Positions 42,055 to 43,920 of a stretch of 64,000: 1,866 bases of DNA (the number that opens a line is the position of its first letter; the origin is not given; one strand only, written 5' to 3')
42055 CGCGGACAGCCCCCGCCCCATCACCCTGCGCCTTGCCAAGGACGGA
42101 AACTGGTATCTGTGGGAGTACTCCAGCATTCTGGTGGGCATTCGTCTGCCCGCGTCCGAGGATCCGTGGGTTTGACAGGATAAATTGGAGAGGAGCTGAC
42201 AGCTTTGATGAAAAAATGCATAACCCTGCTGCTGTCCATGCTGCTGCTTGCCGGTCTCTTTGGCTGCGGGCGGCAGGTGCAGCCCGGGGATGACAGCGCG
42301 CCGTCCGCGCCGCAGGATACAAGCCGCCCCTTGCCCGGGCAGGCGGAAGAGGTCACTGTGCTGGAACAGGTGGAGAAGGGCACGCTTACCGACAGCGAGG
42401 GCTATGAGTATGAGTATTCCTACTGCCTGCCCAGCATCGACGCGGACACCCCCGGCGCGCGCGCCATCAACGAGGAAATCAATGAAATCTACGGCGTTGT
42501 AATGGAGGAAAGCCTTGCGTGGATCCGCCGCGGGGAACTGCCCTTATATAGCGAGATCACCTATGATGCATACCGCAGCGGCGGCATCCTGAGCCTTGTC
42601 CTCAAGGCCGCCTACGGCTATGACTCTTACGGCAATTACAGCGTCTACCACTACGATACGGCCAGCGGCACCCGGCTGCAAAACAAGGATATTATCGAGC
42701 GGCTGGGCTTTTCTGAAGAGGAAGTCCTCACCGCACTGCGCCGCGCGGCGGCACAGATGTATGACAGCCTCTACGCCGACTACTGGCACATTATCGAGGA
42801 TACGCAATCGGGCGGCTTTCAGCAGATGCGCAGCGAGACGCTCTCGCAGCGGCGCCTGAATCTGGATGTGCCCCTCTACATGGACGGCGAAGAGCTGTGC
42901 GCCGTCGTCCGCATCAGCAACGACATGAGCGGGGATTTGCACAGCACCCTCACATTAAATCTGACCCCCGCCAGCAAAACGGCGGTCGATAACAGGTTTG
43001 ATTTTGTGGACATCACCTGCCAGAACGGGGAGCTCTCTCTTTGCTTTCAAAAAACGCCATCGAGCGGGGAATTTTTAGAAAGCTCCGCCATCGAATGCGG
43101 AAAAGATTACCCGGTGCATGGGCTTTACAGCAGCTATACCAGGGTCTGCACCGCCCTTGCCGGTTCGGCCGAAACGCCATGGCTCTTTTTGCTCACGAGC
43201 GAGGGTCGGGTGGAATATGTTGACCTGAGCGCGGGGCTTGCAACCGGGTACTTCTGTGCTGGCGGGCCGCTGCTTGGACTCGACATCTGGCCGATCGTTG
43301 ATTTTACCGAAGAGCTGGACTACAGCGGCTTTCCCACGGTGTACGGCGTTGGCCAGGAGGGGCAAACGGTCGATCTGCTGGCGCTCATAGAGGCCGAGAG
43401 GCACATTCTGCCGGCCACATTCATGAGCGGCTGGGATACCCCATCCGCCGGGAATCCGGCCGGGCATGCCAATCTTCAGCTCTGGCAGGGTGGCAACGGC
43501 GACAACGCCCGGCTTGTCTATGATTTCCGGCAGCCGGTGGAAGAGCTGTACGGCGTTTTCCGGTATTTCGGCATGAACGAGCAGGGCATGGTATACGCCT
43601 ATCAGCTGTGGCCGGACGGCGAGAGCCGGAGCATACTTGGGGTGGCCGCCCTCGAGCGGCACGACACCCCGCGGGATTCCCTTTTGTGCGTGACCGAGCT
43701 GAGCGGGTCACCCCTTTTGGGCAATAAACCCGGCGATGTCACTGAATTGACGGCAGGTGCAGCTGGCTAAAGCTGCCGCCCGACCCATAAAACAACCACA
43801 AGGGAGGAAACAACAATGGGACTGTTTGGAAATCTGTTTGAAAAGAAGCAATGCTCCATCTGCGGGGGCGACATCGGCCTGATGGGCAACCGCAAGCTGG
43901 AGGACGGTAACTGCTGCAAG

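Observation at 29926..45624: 16-gene co-directional envelope locus built on a split YdjI/YdjG/YdjH-like triad (SPFH, Zn-ribbon, TPM) and packed with lineage-specific lipoproteins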

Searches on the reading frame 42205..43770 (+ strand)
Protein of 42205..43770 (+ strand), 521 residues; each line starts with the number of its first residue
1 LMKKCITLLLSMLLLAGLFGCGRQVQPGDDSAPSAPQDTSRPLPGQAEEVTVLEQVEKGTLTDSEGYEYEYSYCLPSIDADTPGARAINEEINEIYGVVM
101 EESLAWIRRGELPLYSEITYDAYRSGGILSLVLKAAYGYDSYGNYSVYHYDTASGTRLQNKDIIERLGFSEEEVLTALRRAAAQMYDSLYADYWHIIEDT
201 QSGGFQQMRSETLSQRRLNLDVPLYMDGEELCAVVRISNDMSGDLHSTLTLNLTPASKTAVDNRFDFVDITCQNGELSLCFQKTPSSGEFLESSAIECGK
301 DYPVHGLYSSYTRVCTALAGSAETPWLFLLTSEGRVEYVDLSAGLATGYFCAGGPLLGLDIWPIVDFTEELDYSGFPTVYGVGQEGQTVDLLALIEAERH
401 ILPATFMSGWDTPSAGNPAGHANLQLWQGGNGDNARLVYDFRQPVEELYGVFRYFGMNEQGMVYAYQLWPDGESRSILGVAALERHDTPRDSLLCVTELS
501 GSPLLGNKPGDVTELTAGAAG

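Call 5: search_protein_families(library=pfam, max_evalue=0.01, proteins=[window:42205-43770:+])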
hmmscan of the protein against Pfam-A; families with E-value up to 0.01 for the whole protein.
window:42205-43770:+ (521 aa): 0 families

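Call 37: find_homologous_proteins(query=window:42205-43770:+, max_evalue=0.001)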
Query window:42205-43770:+ (521 aa): 6 proteins with E <= 0.001 among 8000 candidates.
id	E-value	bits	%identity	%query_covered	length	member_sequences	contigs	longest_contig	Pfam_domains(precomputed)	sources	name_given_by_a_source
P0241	0.0e+0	1197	100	100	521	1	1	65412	-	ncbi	-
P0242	1.9e-246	837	72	100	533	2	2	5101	-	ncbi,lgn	-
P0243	1.5e-150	520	53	95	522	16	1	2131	-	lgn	-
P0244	3.7e-88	315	36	99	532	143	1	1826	-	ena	-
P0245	8.3e-60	221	32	99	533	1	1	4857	-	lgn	-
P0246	4.3e-47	179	30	95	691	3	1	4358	-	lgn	-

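Call 41: search_protein_families(library=ncbifam, max_evalue=0.01, proteins=[window:42205-43770:+])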
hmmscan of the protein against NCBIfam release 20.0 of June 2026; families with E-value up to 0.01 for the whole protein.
window:42205-43770:+ (521 aa): 0 families

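Call 47: search_solved_structures(query=A3, max_evalue=1)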
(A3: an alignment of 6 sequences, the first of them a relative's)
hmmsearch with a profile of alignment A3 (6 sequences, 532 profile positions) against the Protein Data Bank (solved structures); distinct sequences matched with E-value up to 1: 1.
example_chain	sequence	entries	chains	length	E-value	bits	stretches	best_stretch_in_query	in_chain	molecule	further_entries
2yp6_A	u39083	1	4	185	0.44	12.2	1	2-47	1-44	THIOREDOXIN FAMILY PROTEIN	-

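Call 51: predict_structure(alignment_id=A3)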
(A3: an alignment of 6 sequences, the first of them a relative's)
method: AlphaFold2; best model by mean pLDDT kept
length: 521 residues; sequences in the alignment: 6
mean_pLDDT: 80.4   pTM: 0.79
mean pLDDT of the five models: 80.4, 79.4, 77.7, 71.9, 68.5
residues with pLDDT >= 90: 196; 70-90: 222; 50-70: 45; < 50: 58
segments of 3 or more residues with pLDDT < 50: 1-5, 7-47, 416-420, 442-444
pLDDT, mean of each block of 10 residues (from residue 1): 43 40 29 29 46 92 84 94 95 94 91 89 91 84 87 93 91 92 89 82 86 89 90 82 72 78 90 89 77 81 92 89 82 91 91 83 89 83 92 85 83 52 74 71 63 91 89 75 87 90 85 77 34
secondary structure, 60 per line:
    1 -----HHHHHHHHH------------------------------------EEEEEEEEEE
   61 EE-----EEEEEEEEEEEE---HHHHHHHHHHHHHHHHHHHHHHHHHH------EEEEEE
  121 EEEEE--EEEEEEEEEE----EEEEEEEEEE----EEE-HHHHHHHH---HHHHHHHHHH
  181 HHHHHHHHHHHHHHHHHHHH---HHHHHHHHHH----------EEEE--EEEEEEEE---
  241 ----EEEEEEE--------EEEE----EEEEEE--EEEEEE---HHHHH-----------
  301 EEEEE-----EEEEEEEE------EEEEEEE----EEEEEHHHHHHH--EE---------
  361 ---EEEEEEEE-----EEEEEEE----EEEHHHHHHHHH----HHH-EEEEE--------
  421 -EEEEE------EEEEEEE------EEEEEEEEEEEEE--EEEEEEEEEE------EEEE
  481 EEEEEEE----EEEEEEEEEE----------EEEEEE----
elements in order: H6-14 E51-62 E68-79 H83-108 E115-125 E128-137 E142-151 E156-158 H160-167 H171-200 H204-213 E224-227 E230-237 E245-251 E260-263 E268-273 E276-281 H285-289 E301-305 E311-318 E325-331 E336-340 H341-347 E364-371 E377-383 E388-390 H391-399 E408-412 E422-426 E433-439 E446-458 E461-470 E477-487 E492-501 E512-517

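Call 53: search_protein_representatives(alignment_id=A3)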
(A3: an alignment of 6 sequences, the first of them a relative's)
Query: 6 sequences, 532 profile positions. Proteins with E-value up to 0.001 (for the whole library): 2189; up to 1e-10: 1131; up to 1e-30: 183. The best 150 are listed.
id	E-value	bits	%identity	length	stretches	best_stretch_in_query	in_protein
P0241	2.4e-244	828.2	-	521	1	1-532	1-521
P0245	6.4e-229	777.3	-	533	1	2-527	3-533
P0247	3.5e-163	560.3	-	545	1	1-527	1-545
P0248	8.1e-147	506.3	-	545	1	1-523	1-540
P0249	3.7e-144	497.6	-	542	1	1-527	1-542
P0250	8.1e-143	493.1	-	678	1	7-531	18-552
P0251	1.7e-142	492.0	-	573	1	2-517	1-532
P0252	5.7e-142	490.3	-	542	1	1-527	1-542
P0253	3.1e-140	484.6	-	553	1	2-509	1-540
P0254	1.5e-134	465.8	-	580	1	3-527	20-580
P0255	2.0e-134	465.4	-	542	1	1-527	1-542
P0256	7.3e-129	447.1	-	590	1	1-522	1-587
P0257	8.8e-126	436.9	-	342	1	1-345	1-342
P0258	1.9e-125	435.8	-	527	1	2-522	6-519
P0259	3.9e-125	434.8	-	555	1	1-522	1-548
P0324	1.3e-53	198.7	-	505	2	61-264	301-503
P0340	8.8e-50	186.1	-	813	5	77-247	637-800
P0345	2.3e-48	181.4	-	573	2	62-267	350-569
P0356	7.1e-47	176.5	-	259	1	2-262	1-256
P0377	7.4e-41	156.7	-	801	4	7-174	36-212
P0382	1.1e-39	152.8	-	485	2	55-260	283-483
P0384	6.8e-39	150.2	-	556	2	61-257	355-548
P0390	1.2e-37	146.1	-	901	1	69-263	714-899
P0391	1.4e-37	145.8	-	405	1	69-263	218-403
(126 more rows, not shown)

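Call 54: fold_search(model_id=the predicted structure, library=pdb)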
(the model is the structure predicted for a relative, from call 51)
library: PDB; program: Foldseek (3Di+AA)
matches with E <= 10: 696; with E <= 0.001: 3
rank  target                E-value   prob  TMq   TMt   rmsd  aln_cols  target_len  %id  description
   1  8wjb_B                3.4e-04  0.41  0.12  0.14  22.3       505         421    7  Structural insights into the Langya virus attachment glycoprotein (released 2024-10-02)
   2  7vgb_A                8.6e-04  0.54  0.14  0.11  22.8       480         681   10  Crystal structure of apo prolyl oligopeptidase from Microbulbifer arenaceous (released 2022-05-25)
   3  2bkl_A                9.5e-04  0.20  0.10  0.08  26.9       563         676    9  Structural and Mechanistic Analysis of Two Prolyl Endopeptidases: Role of Inter-Domain Dynamics in Catalysis and Speci (released 2005-03-09)
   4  2bkl_B                1.0e-03  0.23  0.11  0.09  26.8       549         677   10  Structural and Mechanistic Analysis of Two Prolyl Endopeptidases: Role of Inter-Domain Dynamics in Catalysis and Speci (released 2005-03-09)
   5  6gxs_A                1.2e-03  0.54  0.13  0.18  20.8       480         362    9  Crystal structure of CV39L lectin from Chromobacterium violaceum at 1.8 A resolution (released 2019-12-04)
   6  3iuj                  1.4e-03  0.28  0.12  0.10  25.6       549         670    9  apPEP_WT2 opened state (released 2010-05-05)
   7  3ivm                  1.6e-03  0.33  0.12  0.10  22.9       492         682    9  apPEP_WT+PP closed state (released 2010-05-05)
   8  6gxs_B                1.7e-03  0.54  0.14  0.19  20.7       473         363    9  Crystal structure of CV39L lectin from Chromobacterium violaceum at 1.8 A resolution (released 2019-12-04)
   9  5nop_B                1.7e-03  0.21  0.10  0.12  21.9       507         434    7  Structure of Mojiang virus attachment glycoprotein (released 2017-07-19)
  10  3iuq                  2.2e-03  0.28  0.12  0.10  22.4       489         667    8  apPEP_D622N+PP closed state (released 2010-05-05)
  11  3mun_A                2.7e-03  0.38  0.12  0.10  22.0       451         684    9  APPEP_PEPCLOSE closed state (released 2011-05-18)
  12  8adl_D                3.2e-03  0.84  0.16  0.25  21.5       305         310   12  Cryo-EM structure of the SEA complex (released 2022-11-02)
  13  5v3o_A                4.6e-03  0.16  0.12  0.06  29.7       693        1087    9  Cereblon in complex with DDB1 and CC-220 (released 2017-05-03)
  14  6can_A                4.8e-03  0.18  0.11  0.09  23.3       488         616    8  Prolyl oligopeptidase mutant S477C from Pyrococcus furiosus (released 2019-02-06)
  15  8hcj_C                5.6e-03  0.30  0.11  0.12  20.2       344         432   10  Structure of GH43 family enzyme, Xylan 1, 4 Beta- xylosidase from pseudopedobacter saltans (released 2023-11-15)
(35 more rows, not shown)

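Call 55: search_protein_families(library=pfam, max_evalue=0.01, proteins=[P0390, P0391, P0345, P0384, P0382, P0324, P0340, P0377, P0356, P0250])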
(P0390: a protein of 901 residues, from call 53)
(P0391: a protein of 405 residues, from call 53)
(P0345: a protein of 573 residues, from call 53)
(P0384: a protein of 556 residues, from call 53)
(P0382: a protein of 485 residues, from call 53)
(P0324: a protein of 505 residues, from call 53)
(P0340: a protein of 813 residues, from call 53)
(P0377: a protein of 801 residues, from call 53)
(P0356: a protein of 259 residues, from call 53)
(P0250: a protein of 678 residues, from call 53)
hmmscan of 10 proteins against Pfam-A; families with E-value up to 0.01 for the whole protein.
P0390 (901 aa): 3 families
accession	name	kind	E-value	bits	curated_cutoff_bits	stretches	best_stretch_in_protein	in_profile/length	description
PF05569.17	Peptidase_M56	-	8.4e-49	166.8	31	1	8-282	3-294/296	BlaR1 peptidase M56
PF16107.10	DUF4825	-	1.1e-14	54.6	22.7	1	329-420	1-87/99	Domain of unknown function (DUF4825)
PF01435.24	Peptidase_M48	-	0.002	18.4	20.3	1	181-213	61-93/186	Peptidase family M48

P0391 (405 aa): 0 families

P0345 (573 aa): 0 families

P0384 (556 aa): 0 families

P0382 (485 aa): 1 family
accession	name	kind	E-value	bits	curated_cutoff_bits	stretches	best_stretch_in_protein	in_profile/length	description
PF13739.11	PdaC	-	0.00025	22.5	29.1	0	307-360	10-65/95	Deacetylase PdaC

P0324 (505 aa): 1 family
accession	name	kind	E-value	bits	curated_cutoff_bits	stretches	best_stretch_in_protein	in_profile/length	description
PF24381.1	DUF7537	-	0.0061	16.5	31.7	0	21-63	7-50/258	Family of unknown function (DUF7537)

P0340 (813 aa): 0 families

P0377 (801 aa): 0 families

P0356 (259 aa): 0 families

P0250 (678 aa): 0 families

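Call 66: search_protein_families(library=padloc, max_evalue=0.001, proteins=[window:42205-43770:+])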
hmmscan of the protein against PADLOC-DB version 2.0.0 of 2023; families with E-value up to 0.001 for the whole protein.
window:42205-43770:+ (521 aa): 0 families

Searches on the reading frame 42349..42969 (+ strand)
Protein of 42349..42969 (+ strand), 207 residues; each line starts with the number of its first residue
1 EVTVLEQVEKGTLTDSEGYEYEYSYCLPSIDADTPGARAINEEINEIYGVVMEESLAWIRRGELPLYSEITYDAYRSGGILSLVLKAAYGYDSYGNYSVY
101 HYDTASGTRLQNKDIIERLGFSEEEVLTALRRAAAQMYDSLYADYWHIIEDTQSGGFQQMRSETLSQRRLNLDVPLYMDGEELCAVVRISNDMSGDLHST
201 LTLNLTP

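Call 93: search_protein_families(library=pfam, max_evalue=10, proteins=[window:42349-42969:+])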
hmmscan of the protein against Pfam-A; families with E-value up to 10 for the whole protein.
seq(207 aa): 1 family
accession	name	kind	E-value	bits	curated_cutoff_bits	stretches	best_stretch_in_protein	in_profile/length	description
PF22451.2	NirdL-like_HTH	-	0.12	12.4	27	1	115-132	22-39/47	Siroheme decarboxylase NirDL-like HTH domain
